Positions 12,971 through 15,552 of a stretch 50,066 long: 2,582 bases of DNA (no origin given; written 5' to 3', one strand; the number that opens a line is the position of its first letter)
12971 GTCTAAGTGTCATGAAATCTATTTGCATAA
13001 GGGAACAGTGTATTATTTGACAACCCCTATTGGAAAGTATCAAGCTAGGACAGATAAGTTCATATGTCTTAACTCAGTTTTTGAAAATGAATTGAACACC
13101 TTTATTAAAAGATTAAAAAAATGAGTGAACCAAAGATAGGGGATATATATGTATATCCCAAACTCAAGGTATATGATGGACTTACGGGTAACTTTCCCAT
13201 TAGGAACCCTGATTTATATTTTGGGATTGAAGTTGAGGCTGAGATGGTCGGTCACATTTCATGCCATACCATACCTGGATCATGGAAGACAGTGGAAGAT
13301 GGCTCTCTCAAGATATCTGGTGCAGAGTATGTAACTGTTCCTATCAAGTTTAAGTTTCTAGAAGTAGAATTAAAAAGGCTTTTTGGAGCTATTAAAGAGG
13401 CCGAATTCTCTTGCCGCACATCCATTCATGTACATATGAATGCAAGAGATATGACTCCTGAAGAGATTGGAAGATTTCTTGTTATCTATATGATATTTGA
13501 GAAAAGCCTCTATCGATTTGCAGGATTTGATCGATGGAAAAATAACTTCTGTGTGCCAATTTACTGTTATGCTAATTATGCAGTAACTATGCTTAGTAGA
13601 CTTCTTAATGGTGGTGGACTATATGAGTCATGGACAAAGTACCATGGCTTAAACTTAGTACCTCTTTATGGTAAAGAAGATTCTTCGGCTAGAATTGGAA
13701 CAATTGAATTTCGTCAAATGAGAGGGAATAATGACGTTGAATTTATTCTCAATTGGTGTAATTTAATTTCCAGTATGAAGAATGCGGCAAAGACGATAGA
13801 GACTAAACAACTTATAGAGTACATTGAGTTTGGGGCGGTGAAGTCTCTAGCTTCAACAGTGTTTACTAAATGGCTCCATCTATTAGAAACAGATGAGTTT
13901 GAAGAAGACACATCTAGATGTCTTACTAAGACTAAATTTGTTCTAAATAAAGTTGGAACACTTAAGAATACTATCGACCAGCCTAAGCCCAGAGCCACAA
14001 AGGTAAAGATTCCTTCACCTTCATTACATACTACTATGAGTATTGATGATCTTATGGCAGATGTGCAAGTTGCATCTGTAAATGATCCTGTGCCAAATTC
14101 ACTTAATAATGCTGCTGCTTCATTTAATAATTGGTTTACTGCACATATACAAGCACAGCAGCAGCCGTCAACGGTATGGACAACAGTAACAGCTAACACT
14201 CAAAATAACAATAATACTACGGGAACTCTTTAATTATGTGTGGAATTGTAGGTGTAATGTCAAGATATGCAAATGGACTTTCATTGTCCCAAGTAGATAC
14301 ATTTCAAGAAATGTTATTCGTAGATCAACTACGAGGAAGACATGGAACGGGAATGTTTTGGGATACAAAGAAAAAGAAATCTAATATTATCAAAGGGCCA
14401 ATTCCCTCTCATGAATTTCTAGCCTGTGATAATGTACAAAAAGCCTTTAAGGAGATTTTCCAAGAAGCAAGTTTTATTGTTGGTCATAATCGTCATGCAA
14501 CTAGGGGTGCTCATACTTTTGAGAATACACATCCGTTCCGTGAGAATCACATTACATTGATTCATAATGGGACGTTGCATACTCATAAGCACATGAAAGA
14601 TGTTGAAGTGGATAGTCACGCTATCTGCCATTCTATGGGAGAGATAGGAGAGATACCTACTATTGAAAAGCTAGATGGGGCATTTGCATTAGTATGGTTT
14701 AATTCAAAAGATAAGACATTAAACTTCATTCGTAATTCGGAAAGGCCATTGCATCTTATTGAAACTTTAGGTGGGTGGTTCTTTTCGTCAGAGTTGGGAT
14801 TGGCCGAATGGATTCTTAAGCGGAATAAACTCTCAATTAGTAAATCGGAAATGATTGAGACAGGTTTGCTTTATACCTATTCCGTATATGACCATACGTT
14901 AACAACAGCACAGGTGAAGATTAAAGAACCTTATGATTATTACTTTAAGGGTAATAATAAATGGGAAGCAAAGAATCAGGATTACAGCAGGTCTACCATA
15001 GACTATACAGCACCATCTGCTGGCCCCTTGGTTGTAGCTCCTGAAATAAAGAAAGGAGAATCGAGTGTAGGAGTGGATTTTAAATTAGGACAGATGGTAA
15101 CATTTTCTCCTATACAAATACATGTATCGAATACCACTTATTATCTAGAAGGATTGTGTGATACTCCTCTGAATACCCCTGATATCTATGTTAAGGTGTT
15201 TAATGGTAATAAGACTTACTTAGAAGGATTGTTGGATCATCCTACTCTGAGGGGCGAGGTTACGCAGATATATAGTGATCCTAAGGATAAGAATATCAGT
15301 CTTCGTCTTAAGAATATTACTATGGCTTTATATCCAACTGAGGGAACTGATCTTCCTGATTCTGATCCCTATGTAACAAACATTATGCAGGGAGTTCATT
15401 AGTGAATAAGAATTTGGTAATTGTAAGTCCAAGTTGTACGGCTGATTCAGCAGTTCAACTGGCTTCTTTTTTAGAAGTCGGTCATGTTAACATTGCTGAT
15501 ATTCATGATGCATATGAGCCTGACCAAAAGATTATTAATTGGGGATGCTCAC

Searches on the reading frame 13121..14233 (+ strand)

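Call 12: search_protein_families(library=phrogs, proteins=[window:13121-14233:+])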
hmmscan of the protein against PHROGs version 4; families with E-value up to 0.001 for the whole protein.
window:13121-14233:+ (370 aa): 4 families
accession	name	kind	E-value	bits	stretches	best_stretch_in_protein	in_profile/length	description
phrog_7469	-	other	3.7e-37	129.5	1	25-254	8-241/357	amidoligase enzyme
phrog_7631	-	other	1.2e-20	74.9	1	34-248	29-240/394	amidoligase enzyme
phrog_38711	-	unknown function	3.6e-17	63.1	1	35-235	194-395/568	-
phrog_2443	-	other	6.6e-15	55.8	1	54-227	198-366/801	amidoligase enzyme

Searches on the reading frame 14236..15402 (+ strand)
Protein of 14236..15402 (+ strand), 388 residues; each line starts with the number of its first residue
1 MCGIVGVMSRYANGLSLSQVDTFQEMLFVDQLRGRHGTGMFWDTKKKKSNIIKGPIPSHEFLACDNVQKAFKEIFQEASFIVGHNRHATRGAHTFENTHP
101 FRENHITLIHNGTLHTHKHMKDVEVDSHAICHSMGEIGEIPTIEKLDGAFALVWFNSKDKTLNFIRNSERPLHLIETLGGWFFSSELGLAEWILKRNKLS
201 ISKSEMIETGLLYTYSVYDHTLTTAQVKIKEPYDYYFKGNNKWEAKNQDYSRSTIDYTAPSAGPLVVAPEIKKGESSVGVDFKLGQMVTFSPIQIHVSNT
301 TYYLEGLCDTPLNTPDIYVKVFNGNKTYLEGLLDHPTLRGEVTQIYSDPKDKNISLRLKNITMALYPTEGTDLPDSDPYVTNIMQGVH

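Call 12: search_protein_families(library=phrogs, proteins=[window:14236-15402:+])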
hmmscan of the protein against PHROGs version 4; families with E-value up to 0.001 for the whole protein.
window:14236-15402:+ (388 aa): 7 families
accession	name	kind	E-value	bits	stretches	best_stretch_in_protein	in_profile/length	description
phrog_4736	-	other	8e-77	260.7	1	1-347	1-362/498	L-glutamine-D-fructose-6-phosphate aminotransferase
phrog_18128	-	other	3.1e-35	122.9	1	1-186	1-186/437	aminotransferase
phrog_14519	-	moron, auxiliary metabolic gene and host takeover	5.3e-13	49.9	1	1-206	1-213/295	glutamine amidotransferase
phrog_10428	-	other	1e-05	25.5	1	1-187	1-213/476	L-glutamine-D-fructose-6-phosphate aminotransferase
phrog_13807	-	unknown function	1.1e-05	24.9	1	1-125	1-115/609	-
phrog_13070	-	unknown function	1.2e-05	25.7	1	47-123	44-120/255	-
phrog_16728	-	unknown function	0.00026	20.9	0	126-231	100-204/579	-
